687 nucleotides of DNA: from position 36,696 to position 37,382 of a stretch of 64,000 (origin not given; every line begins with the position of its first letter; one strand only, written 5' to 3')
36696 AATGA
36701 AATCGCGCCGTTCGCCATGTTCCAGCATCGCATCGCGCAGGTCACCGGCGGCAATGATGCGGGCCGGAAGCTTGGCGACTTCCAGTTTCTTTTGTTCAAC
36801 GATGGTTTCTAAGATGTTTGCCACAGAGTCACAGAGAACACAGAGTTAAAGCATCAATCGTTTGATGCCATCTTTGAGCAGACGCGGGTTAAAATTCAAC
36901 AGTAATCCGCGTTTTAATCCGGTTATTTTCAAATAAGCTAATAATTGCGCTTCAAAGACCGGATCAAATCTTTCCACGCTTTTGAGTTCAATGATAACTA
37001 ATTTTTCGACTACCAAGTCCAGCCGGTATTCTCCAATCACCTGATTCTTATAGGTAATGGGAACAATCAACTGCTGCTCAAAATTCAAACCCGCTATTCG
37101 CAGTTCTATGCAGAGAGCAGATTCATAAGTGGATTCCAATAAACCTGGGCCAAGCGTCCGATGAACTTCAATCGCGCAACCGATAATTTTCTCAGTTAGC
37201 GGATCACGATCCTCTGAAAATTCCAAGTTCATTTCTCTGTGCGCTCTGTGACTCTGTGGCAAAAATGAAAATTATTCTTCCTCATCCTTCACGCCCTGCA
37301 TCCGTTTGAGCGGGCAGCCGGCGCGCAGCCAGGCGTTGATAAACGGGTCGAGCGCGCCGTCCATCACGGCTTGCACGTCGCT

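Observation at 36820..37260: GxxExxY (PD-(D/E)XK) gene as a 441-bp cassette with 26-bp heptad-built terminal inverted repeats, inserted exactly between prfB and trpC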

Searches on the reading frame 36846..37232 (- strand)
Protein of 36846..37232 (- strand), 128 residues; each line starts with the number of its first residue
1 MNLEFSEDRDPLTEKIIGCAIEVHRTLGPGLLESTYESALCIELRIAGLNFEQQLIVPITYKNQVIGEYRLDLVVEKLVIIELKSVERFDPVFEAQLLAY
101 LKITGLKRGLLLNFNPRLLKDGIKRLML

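Call 6: search_protein_families(library=ncbifam, proteins=[window:36846-37232:-])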
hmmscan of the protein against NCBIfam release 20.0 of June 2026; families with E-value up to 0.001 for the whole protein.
window:36846-37232:- (128 aa): 1 family
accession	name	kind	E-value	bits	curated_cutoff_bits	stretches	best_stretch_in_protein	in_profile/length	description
TIGR04256.1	GxxExxY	subfamily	1.6e-43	147.8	35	1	12-126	2-115/116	GxxExxY protein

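Call 7: search_protein_families(library=pfam, proteins=[window:36846-37232:-])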
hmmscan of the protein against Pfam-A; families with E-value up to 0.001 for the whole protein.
window:36846-37232:- (128 aa): 1 family
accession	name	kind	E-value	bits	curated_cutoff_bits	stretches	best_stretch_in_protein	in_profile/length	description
PF13366.12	PDDEXK_3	-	2.6e-42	144.3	22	1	12-126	3-117/117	PD-(D/E)XK nuclease superfamily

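Call 13: find_encoding_contigs(protein=window:36846-37232:-, flank=3000, max_places=10)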
Protein window:36846-37232:- (128 aa): 1 contig read that carries it; 1 place shown.
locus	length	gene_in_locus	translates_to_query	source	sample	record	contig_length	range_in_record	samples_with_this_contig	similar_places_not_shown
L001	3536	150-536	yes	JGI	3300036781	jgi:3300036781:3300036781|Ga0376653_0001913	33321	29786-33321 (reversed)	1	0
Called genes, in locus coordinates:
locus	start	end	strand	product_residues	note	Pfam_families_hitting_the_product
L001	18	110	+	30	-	-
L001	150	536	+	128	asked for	PF13366:PDDEXK_3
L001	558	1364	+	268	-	PF00218:IGPS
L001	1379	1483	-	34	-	-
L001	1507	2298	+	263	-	PF01797:Y1_Tnp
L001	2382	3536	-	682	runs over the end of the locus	PF07973:tRNA_SAD, PF00587:tRNA-synt_2b, PF03129:HGTP_anticodon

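Call 31: find_related_loci(query=A1, collection=metagenome_contigs, flank=1500)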
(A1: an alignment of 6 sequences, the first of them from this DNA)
Query A1 (128 aa) in metagenome_contigs; peptide patterns used: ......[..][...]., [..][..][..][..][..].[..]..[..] (x = any residue, [..] = any of these).
600 stretches matched a pattern (row limit reached: there are more); 593 encode a relative of the query (tblastn E <= 1e-3); the best 80 are kept; 80 distinct loci.
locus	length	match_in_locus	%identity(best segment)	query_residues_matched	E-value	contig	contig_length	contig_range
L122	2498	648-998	74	12-128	8e-57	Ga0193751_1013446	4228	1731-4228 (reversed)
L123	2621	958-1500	67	3-128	2e-56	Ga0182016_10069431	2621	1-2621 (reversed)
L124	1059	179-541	73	8-128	1e-57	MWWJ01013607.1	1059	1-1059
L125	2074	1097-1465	67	6-128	1e-54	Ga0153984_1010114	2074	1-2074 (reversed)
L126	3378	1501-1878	62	1-123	2e-48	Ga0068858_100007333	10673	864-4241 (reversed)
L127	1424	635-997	60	8-128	1e-49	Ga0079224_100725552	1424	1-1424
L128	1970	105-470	61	7-128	2e-47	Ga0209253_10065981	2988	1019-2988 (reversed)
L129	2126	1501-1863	57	8-127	2e-42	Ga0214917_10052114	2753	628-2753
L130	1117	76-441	59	8-128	5e-44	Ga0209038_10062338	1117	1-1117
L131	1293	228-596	59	7-128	1e-41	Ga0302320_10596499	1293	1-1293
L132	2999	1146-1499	58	10-126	2e-40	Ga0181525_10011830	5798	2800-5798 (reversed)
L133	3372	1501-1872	56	6-128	3e-40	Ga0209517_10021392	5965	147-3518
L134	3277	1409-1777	57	7-128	3e-40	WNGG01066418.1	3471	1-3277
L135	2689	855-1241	55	2-127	4e-40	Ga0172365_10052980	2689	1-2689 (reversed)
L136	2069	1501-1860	57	10-128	9e-40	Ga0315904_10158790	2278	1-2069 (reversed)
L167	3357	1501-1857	54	10-128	3e-37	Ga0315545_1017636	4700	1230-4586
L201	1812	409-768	53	9-128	8e-36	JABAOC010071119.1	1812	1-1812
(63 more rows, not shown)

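Call 35: search_solved_structures(query=A1, max_evalue=1, show_alignments=1)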
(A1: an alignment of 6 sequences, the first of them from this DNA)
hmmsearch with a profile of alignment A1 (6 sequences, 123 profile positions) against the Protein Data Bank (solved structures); distinct sequences matched with E-value up to 1: 0.

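Call 48: search_protein_families(library=padloc, proteins=[window:36846-37232:-], max_evalue=0.1)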
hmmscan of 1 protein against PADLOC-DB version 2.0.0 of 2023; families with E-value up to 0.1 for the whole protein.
window:36846-37232:- (128 aa): 1 family
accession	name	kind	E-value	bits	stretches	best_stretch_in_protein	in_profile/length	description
PDLC01611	Cas4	-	0.0026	16.1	1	62-103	46-89/158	"CAS-I,CAS-II,CAS-III,CAS-IV,CAS-V,CAS-VI; acquisition_associated"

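Call 49: search_protein_families(library=phrogs, proteins=[window:36846-37232:-], max_evalue=0.1)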
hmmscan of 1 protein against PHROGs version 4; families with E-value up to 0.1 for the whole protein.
window:36846-37232:- (128 aa): 0 families

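Call 52: find_homologous_proteins(query=window:36846-37232:-, max_evalue=1e-10)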
Query window:36846-37232:- (128 aa): 7970 proteins with E <= 1e-10 among 8000 candidates; the best 120 are listed.
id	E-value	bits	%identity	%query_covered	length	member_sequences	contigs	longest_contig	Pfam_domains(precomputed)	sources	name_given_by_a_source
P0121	2.1e-75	269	100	100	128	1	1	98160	PF13366.13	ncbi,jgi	ncbi:MAG TPA: GxxExxY protein [Verrucomicrobiae bacterium]|jgi:GxxExxY protein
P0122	4.6e-66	239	85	98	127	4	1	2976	PF13366.13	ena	-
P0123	1.9e-64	233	83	98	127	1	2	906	PF13366.13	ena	-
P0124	2.6e-64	233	85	98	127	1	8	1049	PF13366.13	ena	-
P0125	3.0e-64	233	83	98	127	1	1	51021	PF13366.13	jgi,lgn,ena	-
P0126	3.2e-64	233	80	100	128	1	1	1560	PF13366.13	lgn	-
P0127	4.6e-64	232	83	100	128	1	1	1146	PF13366.13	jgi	-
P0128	8.2e-64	231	84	98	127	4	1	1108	PF13366.13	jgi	-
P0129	8.2e-64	231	83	100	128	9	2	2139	PF13366.13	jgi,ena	jgi:GxxExxY protein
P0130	8.9e-64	231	84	98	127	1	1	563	PF13366.13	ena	-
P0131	1.1e-63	231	82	100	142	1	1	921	PF13366.13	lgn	-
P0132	1.2e-63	231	80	100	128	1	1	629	PF13366.13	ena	-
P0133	1.3e-63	231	80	100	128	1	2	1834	PF13366.13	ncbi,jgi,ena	jgi:GxxExxY protein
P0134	1.3e-63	231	84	98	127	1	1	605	PF13366.13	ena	-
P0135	1.4e-63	231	81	100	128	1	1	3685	PF13366.13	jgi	jgi:GxxExxY protein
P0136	1.4e-63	230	82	100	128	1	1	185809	PF13366.13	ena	-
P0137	2.7e-63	230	82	98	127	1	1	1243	PF13366.13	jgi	jgi:GxxExxY protein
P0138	3.3e-63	229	79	100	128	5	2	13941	PF13366.13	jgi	jgi:GxxExxY protein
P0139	6.2e-63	228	81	100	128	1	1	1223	PF13366.13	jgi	jgi:GxxExxY protein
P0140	7.1e-63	228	81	100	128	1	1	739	PF13366.13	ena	-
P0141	7.2e-63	228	80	98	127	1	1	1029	PF13366.13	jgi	-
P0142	8.6e-63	228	80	98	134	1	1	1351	PF13366.13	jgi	jgi:GxxExxY protein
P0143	8.7e-63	228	80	100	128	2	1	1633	PF13366.13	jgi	jgi:GxxExxY protein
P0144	1.1e-62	228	80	100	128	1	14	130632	PF13366.13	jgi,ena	-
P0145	1.1e-62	228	82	100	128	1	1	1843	PF13366.13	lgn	-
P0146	1.2e-62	227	82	100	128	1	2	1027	PF13366.13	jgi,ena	-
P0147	1.3e-62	227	81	100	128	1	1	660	PF13366.13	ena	-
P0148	1.3e-62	227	80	100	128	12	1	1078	PF13366.13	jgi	-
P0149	1.5e-62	227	81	98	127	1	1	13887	PF13366.13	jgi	jgi:GxxExxY protein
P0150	1.9e-62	227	83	98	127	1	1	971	PF13366.13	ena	-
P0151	2.1e-62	227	80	100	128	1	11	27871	PF13366.13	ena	-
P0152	2.4e-62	227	81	100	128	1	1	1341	PF13366.13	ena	-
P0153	2.5e-62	226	81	98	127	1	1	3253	PF13366.13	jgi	jgi:GxxExxY protein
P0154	3.0e-62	226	81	100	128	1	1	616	PF13366.13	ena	-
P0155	3.2e-62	226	80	100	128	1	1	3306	PF13366.13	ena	-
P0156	3.2e-62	226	80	100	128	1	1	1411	PF13366.13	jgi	-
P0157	3.4e-62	226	80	98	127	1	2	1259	PF13366.13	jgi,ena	jgi:GxxExxY protein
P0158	3.5e-62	226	78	100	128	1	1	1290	PF13366.13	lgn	-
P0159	3.6e-62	226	80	100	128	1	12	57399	PF13366.13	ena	-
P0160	3.7e-62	226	83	100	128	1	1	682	PF13366.13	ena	-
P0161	4.1e-62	226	81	98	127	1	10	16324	PF13366.13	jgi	jgi:GxxExxY protein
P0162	4.4e-62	226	79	100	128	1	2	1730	PF13366.13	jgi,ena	jgi:GxxExxY protein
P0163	4.7e-62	226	80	100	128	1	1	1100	PF13366.13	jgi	jgi:GxxExxY protein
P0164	5.5e-62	225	84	100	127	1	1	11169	PF13366.13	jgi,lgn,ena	-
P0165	8.5e-62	225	80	100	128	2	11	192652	PF13366.13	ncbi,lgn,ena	-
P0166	8.5e-62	225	79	98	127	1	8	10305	PF13366.13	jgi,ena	jgi:GxxExxY protein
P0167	9.3e-62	225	79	98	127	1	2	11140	PF13366.13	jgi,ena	jgi:GxxExxY protein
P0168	9.4e-62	225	80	98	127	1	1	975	PF13366.13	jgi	jgi:GxxExxY protein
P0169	1.3e-61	224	79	100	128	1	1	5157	PF13366.13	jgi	jgi:GxxExxY protein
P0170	1.3e-61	224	80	98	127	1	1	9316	PF13366.13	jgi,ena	jgi:GxxExxY protein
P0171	1.3e-61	224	80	98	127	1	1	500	PF13366.13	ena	-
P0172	1.7e-61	224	81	100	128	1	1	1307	PF13366.13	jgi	jgi:GxxExxY protein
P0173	2.3e-61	223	80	100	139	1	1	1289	PF13366.13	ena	-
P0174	2.7e-61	223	77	100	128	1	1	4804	PF13366.13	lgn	-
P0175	3.1e-61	223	78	100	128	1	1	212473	PF13366.13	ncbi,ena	-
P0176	3.2e-61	223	80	100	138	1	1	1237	PF13366.13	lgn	-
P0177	3.8e-61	223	80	100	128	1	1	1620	PF13366.13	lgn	-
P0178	3.9e-61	223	80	98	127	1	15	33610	PF13366.13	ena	-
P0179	3.9e-61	223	78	100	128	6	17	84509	PF13366.13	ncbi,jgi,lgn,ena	jgi:GxxExxY protein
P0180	4.6e-61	222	77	100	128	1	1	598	PF13366.13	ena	-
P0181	4.9e-61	222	80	98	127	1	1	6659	PF13366.13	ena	-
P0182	5.4e-61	222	77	100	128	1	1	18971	PF13366.13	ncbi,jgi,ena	jgi:GxxExxY protein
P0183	5.8e-61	222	80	100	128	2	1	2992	PF13366.13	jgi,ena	-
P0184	5.9e-61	222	81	100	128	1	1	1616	PF13366.13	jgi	jgi:GxxExxY protein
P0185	7.6e-61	222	77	100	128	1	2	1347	PF13366.13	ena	-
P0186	9.1e-61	221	81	98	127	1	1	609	PF13366.13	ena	-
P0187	1.1e-60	221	80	100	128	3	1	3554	PF13366.13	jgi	jgi:GxxExxY protein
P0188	1.4e-60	221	79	100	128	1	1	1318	PF13366.13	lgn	-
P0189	1.5e-60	221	77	100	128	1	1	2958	PF13366.13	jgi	-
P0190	1.6e-60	221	79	98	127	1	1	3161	PF13366.13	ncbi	-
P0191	1.8e-60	220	80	100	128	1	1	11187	PF13366.13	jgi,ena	-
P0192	2.4e-60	220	79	98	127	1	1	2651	PF13366.13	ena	-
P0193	2.4e-60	220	80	99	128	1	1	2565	PF13366.13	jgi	jgi:GxxExxY protein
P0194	2.9e-60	220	80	100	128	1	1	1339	PF13366.13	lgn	-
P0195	3.1e-60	220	77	100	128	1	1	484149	PF13366.13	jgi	jgi:GxxExxY protein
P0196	3.4e-60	220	79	98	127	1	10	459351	PF13366.13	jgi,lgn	jgi:GxxExxY protein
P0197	3.5e-60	220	79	98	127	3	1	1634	PF13366.13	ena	-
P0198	3.9e-60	219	78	98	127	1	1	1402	PF13366.13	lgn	-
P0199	4.8e-60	219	80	98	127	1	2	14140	PF13366.13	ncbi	-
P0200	5.9e-60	219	79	98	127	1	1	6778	PF13366.13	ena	-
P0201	6.2e-60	219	77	100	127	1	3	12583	PF13366.13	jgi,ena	-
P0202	6.6e-60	219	77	98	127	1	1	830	PF13366.13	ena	-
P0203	7.1e-60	219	76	98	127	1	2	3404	PF13366.13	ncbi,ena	-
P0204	7.7e-60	218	76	100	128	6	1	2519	PF13366.13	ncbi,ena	-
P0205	9.6e-60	218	80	98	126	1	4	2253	PF13366.13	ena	-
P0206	1.1e-59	218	79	100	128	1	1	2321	PF13366.13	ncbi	-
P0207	1.2e-59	218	79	100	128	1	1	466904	PF13366.13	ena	-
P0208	1.5e-59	217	80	100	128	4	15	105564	PF13366.13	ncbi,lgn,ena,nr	ncbi:MAG TPA: GxxExxY protein [Verrucomicrobiae bacterium]|nr:GxxExxY protein [Verrucomicrobiae bact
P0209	1.6e-59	217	78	100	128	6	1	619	PF13366.13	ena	-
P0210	1.9e-59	217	79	100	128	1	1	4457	PF13366.13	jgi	jgi:GxxExxY protein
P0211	2.0e-59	217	76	98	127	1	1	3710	PF13366.13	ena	-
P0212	2.1e-59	217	75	100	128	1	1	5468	PF13366.13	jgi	jgi:GxxExxY protein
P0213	2.4e-59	217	79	100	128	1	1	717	PF13366.13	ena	-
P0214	2.4e-59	217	76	98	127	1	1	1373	PF13366.13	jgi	jgi:GxxExxY protein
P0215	2.5e-59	217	79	100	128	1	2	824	PF13366.13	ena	-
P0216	2.9e-59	217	76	100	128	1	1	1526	PF13366.13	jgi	jgi:GxxExxY protein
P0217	2.9e-59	217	77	100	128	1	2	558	PF13366.13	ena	-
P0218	3.4e-59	216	78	100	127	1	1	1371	PF13366.13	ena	-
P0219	4.3e-59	216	75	100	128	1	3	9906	PF13366.13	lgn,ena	-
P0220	4.6e-59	216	77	100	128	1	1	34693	PF13366.13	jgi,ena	-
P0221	5.3e-59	216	77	100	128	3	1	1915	PF13366.13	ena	-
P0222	6.0e-59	216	79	98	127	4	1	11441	PF13366.13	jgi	jgi:GxxExxY protein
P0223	6.2e-59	216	79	100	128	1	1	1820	PF13366.13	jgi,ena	-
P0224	6.4e-59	215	79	100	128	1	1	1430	PF13366.13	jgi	-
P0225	7.9e-59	215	77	100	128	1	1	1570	PF13366.13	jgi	jgi:GxxExxY protein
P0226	8.2e-59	215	79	100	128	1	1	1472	PF13366.13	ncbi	-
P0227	9.9e-59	215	77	100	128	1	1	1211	PF13366.13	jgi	jgi:GxxExxY protein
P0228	1.1e-58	215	77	100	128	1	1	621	PF13366.13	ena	-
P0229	1.6e-58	214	74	98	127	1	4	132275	PF13366.13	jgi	jgi:GxxExxY protein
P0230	1.8e-58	214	78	100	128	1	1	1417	PF13366.13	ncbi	-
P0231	1.9e-58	214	77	98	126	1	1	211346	PF13366.13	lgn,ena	-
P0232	3.3e-58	213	77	100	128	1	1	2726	PF13366.13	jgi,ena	-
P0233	3.9e-58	213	77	100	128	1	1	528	PF13366.13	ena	-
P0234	7.1e-58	212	77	100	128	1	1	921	PF13366.13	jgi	jgi:GxxExxY protein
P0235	7.7e-58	212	75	98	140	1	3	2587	PF13366.13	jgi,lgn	jgi:GxxExxY protein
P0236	1.1e-57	211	75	100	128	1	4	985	PF13366.13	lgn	-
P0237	1.2e-57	211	77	100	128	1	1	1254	PF13366.13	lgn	-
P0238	1.4e-57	211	75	100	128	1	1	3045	PF13366.13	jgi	jgi:GxxExxY protein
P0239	2.2e-57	211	76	98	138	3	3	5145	PF13366.13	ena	-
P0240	2.6e-57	210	77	98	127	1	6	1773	PF13366.13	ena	-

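Call 54: find_encoding_contigs(protein=P0179, flank=1500, max_places=10)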
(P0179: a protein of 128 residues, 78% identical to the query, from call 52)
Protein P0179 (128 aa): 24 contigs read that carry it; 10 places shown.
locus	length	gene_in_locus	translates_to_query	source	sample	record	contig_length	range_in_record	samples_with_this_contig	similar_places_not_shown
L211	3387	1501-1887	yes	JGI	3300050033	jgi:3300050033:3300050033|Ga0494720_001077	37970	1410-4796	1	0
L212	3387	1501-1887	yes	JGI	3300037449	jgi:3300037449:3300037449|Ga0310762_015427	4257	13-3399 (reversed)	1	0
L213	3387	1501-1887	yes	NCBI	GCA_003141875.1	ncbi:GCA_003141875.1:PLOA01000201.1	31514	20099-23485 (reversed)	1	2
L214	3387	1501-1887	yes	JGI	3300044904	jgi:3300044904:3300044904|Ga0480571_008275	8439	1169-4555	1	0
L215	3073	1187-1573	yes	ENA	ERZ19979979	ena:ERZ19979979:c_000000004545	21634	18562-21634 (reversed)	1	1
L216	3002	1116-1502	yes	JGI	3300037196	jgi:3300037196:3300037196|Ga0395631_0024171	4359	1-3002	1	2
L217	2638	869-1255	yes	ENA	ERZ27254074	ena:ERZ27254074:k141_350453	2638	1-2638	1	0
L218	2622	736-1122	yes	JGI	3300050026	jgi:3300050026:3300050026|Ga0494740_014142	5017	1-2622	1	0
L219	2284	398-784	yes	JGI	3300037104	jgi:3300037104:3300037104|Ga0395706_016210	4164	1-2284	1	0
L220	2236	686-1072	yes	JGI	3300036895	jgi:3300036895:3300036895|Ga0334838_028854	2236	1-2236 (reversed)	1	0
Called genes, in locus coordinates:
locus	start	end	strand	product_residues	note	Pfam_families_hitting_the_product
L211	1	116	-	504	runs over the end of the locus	-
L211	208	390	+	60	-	-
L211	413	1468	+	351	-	PF03462:PCRF, PF00472:RF-1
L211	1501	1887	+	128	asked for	PF13366:PDDEXK_3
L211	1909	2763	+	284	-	PF00218:IGPS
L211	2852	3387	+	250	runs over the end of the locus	PF07963:N_methyl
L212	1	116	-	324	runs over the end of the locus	?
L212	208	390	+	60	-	-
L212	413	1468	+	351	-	PF03462:PCRF, PF00472:RF-1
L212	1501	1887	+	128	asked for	PF13366:PDDEXK_3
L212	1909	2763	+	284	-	PF00218:IGPS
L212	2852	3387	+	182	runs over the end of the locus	?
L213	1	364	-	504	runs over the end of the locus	-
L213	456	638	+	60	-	-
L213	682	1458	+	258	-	-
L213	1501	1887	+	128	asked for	PF13366:PDDEXK_3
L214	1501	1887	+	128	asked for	PF13366:PDDEXK_3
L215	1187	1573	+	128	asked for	PF13366:PDDEXK_3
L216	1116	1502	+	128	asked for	PF13366:PDDEXK_3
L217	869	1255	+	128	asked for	PF13366:PDDEXK_3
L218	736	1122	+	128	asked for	PF13366:PDDEXK_3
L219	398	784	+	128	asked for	PF13366:PDDEXK_3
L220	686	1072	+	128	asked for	PF13366:PDDEXK_3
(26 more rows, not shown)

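Call 66: search_protein_families(library=pfam, proteins=[L201:833-1603:+, L167:2008-2300:+], max_evalue=0.1)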
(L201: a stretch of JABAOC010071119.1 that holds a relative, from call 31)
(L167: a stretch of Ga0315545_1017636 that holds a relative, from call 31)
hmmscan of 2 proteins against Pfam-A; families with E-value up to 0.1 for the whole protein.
L201:833-1603:+ (256 aa): 2 families
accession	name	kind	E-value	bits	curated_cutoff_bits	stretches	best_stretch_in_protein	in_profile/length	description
PF18928.5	DUF5677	-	6.5e-12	46.3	27.1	1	42-186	4-154/166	Family of unknown function (DUF5677)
PF01797.21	Y1_Tnp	-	0.031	14.8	23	1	182-255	20-93/121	Transposase IS200 like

L167:2008-2300:+ (97 aa): 0 families

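Call 67: predict_structure(alignment_id=A2)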
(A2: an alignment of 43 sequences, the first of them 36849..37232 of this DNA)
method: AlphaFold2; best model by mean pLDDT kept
length: 128 residues; sequences in the alignment: 43
mean_pLDDT: 82.6   pTM: 0.76
mean pLDDT of the five models: 82.6, 78.4, 76.6, 75.2, 55.6
residues with pLDDT >= 90: 36; 70-90: 73; 50-70: 13; < 50: 6
segments of 3 or more residues with pLDDT < 50: 1-6
pLDDT, mean of each block of 10 residues (from residue 1): 48 90 83 89 97 90 89 93 79 84 87 71 73
secondary structure, 60 per line:
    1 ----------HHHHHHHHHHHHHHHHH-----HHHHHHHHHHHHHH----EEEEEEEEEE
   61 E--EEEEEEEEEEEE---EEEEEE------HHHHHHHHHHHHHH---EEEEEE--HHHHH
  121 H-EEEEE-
elements in order: H11-27 H33-46 E51-61 E64-75 E79-84 H91-104 E108-113 H116-121 E123-127
